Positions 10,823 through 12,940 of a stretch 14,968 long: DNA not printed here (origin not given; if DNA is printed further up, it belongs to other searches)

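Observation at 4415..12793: ECF sigma/anti-sigma pair translationally coupled to five consecutive exported proteins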

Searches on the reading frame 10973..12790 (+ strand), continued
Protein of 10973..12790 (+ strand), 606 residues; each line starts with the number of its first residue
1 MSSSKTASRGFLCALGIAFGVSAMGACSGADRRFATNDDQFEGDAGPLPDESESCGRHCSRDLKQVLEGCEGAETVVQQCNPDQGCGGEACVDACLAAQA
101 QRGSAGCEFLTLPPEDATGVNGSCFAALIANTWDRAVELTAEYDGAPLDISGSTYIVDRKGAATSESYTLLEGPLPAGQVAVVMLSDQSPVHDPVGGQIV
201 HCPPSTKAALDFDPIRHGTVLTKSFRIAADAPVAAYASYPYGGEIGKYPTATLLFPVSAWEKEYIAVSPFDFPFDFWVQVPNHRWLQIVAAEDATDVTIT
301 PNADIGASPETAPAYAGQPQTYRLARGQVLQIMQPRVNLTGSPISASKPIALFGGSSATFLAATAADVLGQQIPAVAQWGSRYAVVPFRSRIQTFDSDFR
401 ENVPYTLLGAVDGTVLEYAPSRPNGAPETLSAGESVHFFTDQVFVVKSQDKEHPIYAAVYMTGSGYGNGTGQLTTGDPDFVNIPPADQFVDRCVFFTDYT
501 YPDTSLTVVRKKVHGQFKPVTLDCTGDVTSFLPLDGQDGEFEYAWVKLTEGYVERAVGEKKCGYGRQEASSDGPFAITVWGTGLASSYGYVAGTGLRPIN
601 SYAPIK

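Call 38: find_related_loci(query=A4, collection=metagenome_contigs, flank=10000)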
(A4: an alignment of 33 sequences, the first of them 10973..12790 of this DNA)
Query A4 (606 aa) in metagenome_contigs; peptide patterns used: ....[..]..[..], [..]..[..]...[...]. (x = any residue, [..] = any of these).
600 stretches matched a pattern (row limit reached: there are more); 79 encode a relative of the query (tblastn E <= 1e-3); 76 distinct loci.
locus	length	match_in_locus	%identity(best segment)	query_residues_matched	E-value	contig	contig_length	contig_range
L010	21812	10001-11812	81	1-606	0e+0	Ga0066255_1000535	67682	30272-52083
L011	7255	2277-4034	53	10-604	0e+0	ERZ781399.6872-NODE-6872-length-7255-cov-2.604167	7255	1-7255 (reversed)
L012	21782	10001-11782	55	1-604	0e+0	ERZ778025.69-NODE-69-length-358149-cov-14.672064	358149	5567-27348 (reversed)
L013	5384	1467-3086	54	55-604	0e+0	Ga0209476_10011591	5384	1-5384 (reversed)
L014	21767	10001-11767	52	3-604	0e+0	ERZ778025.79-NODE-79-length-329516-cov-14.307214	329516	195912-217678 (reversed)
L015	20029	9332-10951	54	55-604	0e+0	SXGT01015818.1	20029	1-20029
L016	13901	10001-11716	55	22-604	0e+0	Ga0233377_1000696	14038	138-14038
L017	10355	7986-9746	53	14-600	0e+0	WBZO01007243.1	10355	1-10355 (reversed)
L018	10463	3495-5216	51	27-604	0e+0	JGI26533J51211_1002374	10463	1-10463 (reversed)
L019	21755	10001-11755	52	17-600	0e+0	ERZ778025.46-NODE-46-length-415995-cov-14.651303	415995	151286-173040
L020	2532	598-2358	52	18-604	0e+0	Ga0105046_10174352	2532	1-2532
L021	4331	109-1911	53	3-604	0e+0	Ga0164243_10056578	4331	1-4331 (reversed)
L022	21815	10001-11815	51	1-605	0e+0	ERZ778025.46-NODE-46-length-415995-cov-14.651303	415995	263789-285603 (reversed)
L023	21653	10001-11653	53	51-605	3e-180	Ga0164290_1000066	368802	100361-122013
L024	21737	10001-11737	51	24-604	4e-176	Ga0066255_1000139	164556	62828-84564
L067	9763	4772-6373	37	82-600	2e-87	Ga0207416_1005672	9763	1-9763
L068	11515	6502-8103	37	82-600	2e-87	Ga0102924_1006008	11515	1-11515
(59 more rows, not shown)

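Call 47: predict_structure(alignment_id=A4)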
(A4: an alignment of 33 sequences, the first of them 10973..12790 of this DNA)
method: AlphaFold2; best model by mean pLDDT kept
length: 606 residues; sequences in the alignment: 33
mean_pLDDT: 82.2   pTM: 0.81
mean pLDDT of the five models: 82.2, 80.8, 78.6, 76.3, 73.6
residues with pLDDT >= 90: 256; 70-90: 238; 50-70: 81; < 50: 31
segments of 3 or more residues with pLDDT < 50: 1-5, 28-52
pLDDT, mean of each block of 10 residues (from residue 1): 49 63 50 33 31 66 81 83 89 89 86 70 86 92 93 86 76 91 91 78 90 84 94 89 68 87 88 58 84 95 90 93 94 86 95 81 67 90 93 82 92 95 95 92 95 92 80 80 89 81 91 91 89 92 93 75 82 90 83 72 66
secondary structure, 60 per line:
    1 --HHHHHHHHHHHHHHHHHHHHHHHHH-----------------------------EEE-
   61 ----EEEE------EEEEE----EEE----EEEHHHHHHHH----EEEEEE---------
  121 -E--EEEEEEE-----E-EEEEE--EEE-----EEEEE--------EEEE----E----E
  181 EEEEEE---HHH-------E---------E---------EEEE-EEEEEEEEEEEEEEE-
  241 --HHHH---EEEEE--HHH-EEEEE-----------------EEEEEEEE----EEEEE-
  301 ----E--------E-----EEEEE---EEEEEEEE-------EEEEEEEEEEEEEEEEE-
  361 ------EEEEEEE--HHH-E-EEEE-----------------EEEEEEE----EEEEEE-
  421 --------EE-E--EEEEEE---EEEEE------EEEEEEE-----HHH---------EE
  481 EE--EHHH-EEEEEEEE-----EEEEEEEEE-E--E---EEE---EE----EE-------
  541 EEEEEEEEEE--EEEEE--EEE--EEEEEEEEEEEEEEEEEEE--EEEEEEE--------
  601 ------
elements in order: H3-27 E57-59 E65-68 E75-79 E84-86 E91-93 H94-101 E106-111 E125-131 E139-143 E146-148 E154-158 E167-170 E180-186 E220-223 E225-239 H243-246 E250-254 E261-265 E283-290 E295-299 E320-324 E328-335 E343-359 E367-373 E382-385 E403-409 E414-419 E435-440 E444-448 E455-461 E479-482 E490-497 E503-511 E520-522 E541-550 E553-557 E560-562 E565-583 E586-592

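Call 67: search_solved_structures(query=A4, max_evalue=0.1)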
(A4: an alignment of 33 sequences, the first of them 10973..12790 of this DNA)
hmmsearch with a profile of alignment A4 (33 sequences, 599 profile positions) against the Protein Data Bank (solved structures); distinct sequences matched with E-value up to 0.1: 0.

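Call 73: search_protein_representatives(protein=window:10973-12790:+)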
Query: 606 residues. Proteins with E-value up to 0.001 (for the whole library): 2332; up to 1e-10: 815; up to 1e-30: 263. The best 150 are listed.
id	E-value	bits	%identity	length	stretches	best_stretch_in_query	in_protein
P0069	6.6e-185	632.7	55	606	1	22-601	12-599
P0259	2.7e-150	518.4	55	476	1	128-604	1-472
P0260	4.2e-132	458.2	47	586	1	42-602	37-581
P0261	1.9e-130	452.8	44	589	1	50-602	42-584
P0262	3.1e-130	452.1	51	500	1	14-477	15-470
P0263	1.3e-124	433.5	43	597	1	20-603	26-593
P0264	1.5e-124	433.3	44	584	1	52-605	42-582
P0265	2.6e-122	425.9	45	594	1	26-605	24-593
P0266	2.4e-121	422.7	42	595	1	11-603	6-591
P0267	6.9e-119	414.6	44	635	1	14-602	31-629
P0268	3.0e-118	412.5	45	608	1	15-601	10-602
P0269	5.0e-115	401.9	42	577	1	11-605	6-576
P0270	2.1e-111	389.9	54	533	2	20-244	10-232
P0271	7.2e-111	388.1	48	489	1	126-601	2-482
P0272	1.4e-109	383.9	46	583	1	56-599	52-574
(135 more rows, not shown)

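Call 85: search_protein_families(library=pfam, max_evalue=0.001, proteins=[L067:437-2221:+, L067:2241-3851:+, L067:3773-4555:+, L067:4628-6388:+, L067:6452-7960:+, L067:7985-8884:+])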
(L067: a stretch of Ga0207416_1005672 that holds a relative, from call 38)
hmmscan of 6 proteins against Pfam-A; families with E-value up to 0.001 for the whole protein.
L067:437-2221:+ (595 aa): 3 families
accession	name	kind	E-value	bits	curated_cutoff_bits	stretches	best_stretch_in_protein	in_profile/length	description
PF04055.27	Radical_SAM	-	9.5e-24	84.9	29.5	1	203-364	3-166/166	Radical SAM superfamily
PF02310.24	B12-binding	-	1.5e-17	63.9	32.1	1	42-150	12-120/121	B12 binding domain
PF14559.12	TPR_19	-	0.00046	20.9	25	0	436-476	7-47/68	Tetratricopeptide repeat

L067:2241-3851:+ (537 aa): 4 families
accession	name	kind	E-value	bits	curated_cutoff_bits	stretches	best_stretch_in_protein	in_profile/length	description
PF08281.18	Sigma70_r4_2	-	2.4e-12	46.7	25.7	1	476-527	2-53/54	Sigma-70, region 4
PF04545.22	Sigma70_r4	-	3.2e-08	33.4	24.1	1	481-529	1-49/50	Sigma-70, region 4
PF04542.20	Sigma70_r2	-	5e-06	26.7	24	1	387-447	8-70/71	Sigma-70 region 2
PF07638.17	Sigma70_ECF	-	4.3e-05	23.9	21.1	1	431-532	84-183/185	ECF sigma factor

L067:3773-4555:+ (261 aa): 0 families

L067:4628-6388:+ (587 aa): 1 family
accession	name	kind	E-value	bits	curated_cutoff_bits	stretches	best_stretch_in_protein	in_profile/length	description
PF17517.7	IgGFc_binding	-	4.8e-94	315.4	25.6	1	223-543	2-297/297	IgGFc binding protein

L067:6452-7960:+ (503 aa): 1 family
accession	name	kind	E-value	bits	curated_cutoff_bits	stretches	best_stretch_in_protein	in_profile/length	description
PF13620.12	CarboxypepD_reg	-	0.00023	21.9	32.3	0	86-158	1-49/82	Carboxypeptidase regulatory-like domain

L067:7985-8884:+ (300 aa): 0 families
